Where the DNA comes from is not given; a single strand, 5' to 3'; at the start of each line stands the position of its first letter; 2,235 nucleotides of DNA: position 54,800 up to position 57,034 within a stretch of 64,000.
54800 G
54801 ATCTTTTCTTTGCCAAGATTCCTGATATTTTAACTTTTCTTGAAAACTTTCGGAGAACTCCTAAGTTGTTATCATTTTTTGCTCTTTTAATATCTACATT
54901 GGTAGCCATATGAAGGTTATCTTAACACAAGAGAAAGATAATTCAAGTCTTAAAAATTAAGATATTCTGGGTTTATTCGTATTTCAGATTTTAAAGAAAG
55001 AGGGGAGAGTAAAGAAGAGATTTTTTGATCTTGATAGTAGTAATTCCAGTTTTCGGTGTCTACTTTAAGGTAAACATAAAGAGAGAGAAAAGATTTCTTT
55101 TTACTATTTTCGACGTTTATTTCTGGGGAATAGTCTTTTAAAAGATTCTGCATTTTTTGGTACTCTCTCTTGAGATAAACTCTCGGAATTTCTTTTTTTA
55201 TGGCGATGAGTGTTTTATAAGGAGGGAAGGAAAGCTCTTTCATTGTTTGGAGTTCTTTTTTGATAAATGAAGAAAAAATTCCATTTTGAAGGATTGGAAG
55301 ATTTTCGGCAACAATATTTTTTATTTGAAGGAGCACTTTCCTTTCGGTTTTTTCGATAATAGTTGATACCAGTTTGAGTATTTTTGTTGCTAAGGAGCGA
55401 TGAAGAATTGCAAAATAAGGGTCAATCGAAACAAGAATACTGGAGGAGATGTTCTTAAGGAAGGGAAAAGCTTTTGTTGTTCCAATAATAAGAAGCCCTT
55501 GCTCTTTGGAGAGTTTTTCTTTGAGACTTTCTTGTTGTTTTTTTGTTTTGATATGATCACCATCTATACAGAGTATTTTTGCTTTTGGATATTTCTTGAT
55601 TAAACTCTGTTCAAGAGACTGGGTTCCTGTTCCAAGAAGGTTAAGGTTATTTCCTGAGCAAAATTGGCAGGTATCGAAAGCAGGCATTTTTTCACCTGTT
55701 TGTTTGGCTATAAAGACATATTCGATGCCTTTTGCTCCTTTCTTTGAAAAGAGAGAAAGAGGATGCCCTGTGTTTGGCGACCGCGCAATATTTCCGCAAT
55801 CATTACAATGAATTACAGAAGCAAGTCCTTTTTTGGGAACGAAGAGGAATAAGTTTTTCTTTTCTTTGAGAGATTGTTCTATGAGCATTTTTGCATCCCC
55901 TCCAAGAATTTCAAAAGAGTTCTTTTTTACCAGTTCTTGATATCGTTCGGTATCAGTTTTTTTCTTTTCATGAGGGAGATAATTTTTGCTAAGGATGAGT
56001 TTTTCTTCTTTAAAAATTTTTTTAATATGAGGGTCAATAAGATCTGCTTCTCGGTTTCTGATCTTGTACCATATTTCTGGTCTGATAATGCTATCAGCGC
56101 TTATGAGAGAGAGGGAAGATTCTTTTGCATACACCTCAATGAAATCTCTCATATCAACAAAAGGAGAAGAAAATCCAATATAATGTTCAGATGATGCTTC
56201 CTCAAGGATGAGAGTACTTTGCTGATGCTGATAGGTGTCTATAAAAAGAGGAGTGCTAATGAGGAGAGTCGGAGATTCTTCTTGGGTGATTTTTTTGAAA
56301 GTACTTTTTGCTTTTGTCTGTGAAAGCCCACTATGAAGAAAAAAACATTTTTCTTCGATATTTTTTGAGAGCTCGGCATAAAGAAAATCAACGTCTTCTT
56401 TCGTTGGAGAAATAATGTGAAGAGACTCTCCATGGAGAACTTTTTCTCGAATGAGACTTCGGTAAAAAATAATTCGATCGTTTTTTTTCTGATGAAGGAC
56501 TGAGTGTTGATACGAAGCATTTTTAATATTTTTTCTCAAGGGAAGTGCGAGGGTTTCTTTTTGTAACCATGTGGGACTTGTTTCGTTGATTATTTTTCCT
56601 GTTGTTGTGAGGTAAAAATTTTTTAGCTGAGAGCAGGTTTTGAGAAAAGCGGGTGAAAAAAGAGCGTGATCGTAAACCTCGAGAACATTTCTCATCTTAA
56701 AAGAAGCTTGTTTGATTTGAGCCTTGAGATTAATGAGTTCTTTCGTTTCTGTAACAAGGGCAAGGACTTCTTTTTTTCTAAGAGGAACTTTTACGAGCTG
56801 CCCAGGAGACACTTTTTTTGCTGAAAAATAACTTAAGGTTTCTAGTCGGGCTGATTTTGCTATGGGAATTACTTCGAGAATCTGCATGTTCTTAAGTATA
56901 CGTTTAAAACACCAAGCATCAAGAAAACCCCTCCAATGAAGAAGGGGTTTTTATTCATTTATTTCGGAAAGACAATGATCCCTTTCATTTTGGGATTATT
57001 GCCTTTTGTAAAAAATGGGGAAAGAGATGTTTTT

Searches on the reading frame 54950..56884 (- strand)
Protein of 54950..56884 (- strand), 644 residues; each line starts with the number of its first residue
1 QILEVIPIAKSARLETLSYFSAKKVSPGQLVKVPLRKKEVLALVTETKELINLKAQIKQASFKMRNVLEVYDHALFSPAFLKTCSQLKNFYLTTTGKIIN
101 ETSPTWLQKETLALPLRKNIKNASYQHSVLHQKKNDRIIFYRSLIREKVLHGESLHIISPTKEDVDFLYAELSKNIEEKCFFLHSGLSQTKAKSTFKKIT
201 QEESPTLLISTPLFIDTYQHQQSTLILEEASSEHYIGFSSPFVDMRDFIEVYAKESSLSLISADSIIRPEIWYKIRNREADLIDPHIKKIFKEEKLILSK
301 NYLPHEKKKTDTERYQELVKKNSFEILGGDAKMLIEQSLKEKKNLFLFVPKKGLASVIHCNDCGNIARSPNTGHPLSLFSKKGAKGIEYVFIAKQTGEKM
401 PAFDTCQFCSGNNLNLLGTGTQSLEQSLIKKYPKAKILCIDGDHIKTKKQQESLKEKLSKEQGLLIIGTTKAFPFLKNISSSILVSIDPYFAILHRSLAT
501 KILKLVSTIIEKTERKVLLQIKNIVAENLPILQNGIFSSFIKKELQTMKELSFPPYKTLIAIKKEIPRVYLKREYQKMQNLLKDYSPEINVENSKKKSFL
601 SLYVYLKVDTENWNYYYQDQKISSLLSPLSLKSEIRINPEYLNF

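Call 90: search_protein_families(library=pfam, proteins=[window:54950-56884:-], max_evalue=0.001)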
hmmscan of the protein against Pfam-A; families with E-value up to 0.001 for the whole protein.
window:54950-56884:- (644 aa): 2 families
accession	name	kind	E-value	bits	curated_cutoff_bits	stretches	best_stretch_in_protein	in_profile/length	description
PF17764.6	PriA_3primeBD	-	4e-07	30.2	22.7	1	20-101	15-93/96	3'DNA-binding domain (3'BD)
PF00271.37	Helicase_C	-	8.2e-05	23.3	23.5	0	148-212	11-73/110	Helicase conserved C-terminal domain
